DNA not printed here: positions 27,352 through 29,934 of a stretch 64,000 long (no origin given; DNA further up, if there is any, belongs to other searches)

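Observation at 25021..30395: Uncharacterised four-gene envelope module: double-HTH 12-TM regulator, 2-TM protein, 760-aa lipoprotein, coupled 2-TM protein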

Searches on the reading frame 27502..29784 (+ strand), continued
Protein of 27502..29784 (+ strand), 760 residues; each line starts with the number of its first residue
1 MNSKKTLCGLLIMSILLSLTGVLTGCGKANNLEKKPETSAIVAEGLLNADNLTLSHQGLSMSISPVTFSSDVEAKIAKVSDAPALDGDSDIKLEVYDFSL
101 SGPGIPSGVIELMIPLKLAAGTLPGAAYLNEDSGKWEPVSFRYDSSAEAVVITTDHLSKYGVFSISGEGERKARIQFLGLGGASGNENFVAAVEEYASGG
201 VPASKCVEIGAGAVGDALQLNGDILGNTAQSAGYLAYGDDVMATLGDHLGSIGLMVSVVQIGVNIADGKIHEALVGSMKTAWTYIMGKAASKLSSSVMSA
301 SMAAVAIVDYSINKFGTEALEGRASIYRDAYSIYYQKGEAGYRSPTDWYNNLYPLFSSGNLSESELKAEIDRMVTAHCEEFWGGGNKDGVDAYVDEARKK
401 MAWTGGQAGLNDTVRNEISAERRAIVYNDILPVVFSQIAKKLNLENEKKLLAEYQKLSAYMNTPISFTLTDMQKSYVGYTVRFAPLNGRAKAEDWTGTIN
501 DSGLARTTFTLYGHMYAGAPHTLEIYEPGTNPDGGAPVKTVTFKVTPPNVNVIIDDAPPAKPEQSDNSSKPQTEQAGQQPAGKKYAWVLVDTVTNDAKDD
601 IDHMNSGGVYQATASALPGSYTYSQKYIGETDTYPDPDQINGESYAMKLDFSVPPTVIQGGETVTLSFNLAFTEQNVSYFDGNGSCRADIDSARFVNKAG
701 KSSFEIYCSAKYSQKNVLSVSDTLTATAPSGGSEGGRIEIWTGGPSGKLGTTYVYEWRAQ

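Call 53: find_related_loci(query=A1, collection=genome_contigs, flank=10000)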
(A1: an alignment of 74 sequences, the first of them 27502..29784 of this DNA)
Query A1 (760 aa) in genome_contigs; peptide patterns used: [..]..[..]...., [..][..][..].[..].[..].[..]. (x = any residue, [..] = any of these).
138 stretches matched a pattern; 40 encode a relative of the query (tblastn E <= 1e-3); 40 distinct loci.
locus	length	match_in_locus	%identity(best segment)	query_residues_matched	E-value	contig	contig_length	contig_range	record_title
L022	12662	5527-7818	80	1-760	0e+0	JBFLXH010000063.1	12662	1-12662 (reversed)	MAG: Bacillota bacterium isolate MAG053 MAG053_63, whole genome shotgun sequence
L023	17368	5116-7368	69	1-758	0e+0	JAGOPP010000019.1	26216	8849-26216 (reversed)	MAG: Oscillospiraceae bacterium isolate Go_SlDig_bin_153 Go_SlDig_5089_length_26216_cov_15.036299, whole genome shotgun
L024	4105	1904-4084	62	3-735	0e+0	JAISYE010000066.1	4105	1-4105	MAG: Clostridiales bacterium isolate Nc350_bin216 k119_2667358, whole genome shotgun sequence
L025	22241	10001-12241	63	7-758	0e+0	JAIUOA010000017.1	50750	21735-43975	MAG: Bacillota bacterium isolate FUSI1 spades-bin.97~NODE_1336_length_50750_cov_2.70891, whole genome shotgun sequence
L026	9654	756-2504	60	4-591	0e+0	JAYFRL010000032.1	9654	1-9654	MAG: Lachnospiraceae bacterium isolate CA_85 c_CA_000000012277, whole genome shotgun sequence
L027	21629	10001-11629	58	5-556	0e+0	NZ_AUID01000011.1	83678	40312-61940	Proteocatella sphenisci DSM 23131 G558DRAFT_scaffold00010.10_C, whole genome shotgun sequence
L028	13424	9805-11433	59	5-556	0e+0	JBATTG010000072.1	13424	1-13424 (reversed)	MAG: Proteocatella sp. isolate MFD12161_ilm_asm_bin5 k127_14765, whole genome shotgun sequence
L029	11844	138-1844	56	1-572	0e+0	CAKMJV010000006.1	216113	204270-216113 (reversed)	uncultured Clostridia bacterium isolate OKU2 genome assembly, contig: MEGAHIT_co_assembly_000000015751, whole genome sho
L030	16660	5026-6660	56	5-556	0e+0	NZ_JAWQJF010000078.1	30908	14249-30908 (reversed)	MAG: Sedimentibacter sp. isolate dastool_bacteria_metabat2_bacteria.39 k99_2682146, whole genome shotgun sequence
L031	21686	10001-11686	55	10-572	0e+0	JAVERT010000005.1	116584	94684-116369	MAG: Gudongella sp. isolate BF1_27 scaffold_239_c1_biofilm_2017, whole genome shotgun sequence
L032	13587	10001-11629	62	4-554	0e+0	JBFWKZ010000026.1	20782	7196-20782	MAG: Oscillospiraceae bacterium isolate CA_2019_NHSR_54 NODE_5750_length_20782_cov_4.382329_NHSR, whole genome shotgun s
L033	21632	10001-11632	57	5-554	0e+0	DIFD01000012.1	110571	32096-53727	MAG TPA_asm: Peptococcaceae bacterium UBA5757 UBA5757_contig_3138, whole genome shotgun sequence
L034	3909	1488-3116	59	10-554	0e+0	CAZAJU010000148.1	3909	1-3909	MAG TPA_asm: uncultured Tissierella sp. isolate SRP192927_co5_32 genome assembly, contig: NODE_55805_length_3909_cov_8.0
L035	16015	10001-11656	55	5-563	0e+0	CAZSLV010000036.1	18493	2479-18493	MAG TPA_asm: uncultured Gudongella sp. isolate binchicken_co59_178 genome assembly, contig: NODE_6500_length_18493_cov_1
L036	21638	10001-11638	58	10-556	0e+0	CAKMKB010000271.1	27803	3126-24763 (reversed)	uncultured Clostridia bacterium isolate OKU11 genome assembly, contig: MEGAHIT_co_assembly_000000022162, whole genome sh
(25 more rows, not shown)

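Call 72: search_protein_families(library=padloc, proteins=[window:27502-29784:+], max_evalue=0.01)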
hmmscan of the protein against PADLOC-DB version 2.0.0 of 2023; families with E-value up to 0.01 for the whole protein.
window:27502-29784:+ (760 aa): 0 families

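Call 73: search_protein_families(library=phrogs, proteins=[window:27502-29784:+], max_evalue=0.01)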
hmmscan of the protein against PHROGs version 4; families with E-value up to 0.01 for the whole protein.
window:27502-29784:+ (760 aa): 0 families

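Call 88: list_cluster_members(proteins=[P0069, P0017, P0001])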
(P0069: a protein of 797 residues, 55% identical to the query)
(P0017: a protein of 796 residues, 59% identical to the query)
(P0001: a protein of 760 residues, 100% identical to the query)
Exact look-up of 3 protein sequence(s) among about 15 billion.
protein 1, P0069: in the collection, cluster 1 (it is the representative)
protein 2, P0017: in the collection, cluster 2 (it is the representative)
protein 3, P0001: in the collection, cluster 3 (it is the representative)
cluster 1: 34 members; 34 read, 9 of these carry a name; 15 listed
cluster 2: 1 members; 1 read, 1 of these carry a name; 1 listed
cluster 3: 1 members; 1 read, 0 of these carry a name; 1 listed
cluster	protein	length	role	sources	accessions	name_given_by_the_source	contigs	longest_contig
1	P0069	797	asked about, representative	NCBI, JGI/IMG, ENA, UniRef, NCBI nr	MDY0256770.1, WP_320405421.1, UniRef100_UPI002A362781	hypothetical protein [Gudongella oleilytica] | hypothetical protein n=1 Tax=Gudongella oleilytica TaxID=1582259 RepID=UPI002A362781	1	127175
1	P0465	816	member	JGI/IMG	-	hypothetical protein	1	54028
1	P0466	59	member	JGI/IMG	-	hypothetical protein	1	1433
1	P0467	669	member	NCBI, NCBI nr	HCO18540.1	MAG TPA: hypothetical protein DIT39_02865, partial [Tissierellales bacterium] | hypothetical protein [Tissierellales bacterium]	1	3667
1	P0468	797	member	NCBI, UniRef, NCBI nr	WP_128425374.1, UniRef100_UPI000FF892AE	hypothetical protein [Gudongella oleilytica] | hypothetical protein n=1 Tax=Gudongella oleilytica TaxID=1582259 RepID=UPI000FF892AE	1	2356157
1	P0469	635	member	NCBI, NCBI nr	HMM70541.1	MAG TPA: hypothetical protein PKD08_08620, partial [Gudongella oleilytica] | hypothetical protein [Gudongella oleilytica]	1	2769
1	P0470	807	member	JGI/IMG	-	hypothetical protein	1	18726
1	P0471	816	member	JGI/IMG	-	hypothetical protein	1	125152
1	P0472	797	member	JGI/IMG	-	hypothetical protein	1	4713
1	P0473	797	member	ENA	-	-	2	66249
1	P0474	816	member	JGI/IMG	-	-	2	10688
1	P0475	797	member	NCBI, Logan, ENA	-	-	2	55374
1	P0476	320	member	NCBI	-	-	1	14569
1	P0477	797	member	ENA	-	-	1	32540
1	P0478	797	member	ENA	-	-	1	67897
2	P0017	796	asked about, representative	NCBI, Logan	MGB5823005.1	MAG: hypothetical protein WBH44_02945 [Proteocatella sp.]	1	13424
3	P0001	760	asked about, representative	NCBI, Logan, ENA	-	-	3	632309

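Call 92: find_encoding_contigs(protein=P0002, flank=8000, max_places=2)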
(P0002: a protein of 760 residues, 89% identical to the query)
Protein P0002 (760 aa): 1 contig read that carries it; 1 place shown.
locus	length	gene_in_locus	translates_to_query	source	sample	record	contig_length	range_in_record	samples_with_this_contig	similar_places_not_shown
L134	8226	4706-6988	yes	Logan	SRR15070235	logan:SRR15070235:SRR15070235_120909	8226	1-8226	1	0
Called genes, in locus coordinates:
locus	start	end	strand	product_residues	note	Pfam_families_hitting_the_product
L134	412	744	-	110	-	-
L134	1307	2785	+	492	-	PF07690:MFS_1 (faint), PF00196:GerE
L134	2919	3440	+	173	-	-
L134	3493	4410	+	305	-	-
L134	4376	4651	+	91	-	-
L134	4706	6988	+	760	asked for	-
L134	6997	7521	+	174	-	-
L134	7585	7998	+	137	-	-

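Call 93: find_encoding_contigs(protein=P0004, flank=8000, max_places=2)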
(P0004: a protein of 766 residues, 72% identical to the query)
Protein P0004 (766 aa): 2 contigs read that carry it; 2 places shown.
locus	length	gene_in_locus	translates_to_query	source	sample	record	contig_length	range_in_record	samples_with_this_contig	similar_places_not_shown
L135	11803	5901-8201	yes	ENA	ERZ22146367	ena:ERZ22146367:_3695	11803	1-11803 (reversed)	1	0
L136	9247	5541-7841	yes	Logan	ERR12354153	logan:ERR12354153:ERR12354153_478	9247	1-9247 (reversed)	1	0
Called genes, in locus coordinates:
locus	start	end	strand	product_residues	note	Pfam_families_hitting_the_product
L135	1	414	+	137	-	?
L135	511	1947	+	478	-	PF00196:GerE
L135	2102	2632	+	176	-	-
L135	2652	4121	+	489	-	PF04773:FecR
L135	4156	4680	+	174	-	-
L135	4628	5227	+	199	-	-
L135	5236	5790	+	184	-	-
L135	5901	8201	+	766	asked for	-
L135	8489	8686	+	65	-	-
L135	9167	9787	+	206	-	-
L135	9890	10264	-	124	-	PF09643:YopX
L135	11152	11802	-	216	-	?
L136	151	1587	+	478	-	PF00196:GerE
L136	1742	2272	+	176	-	-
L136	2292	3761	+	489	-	PF04773:FecR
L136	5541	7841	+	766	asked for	-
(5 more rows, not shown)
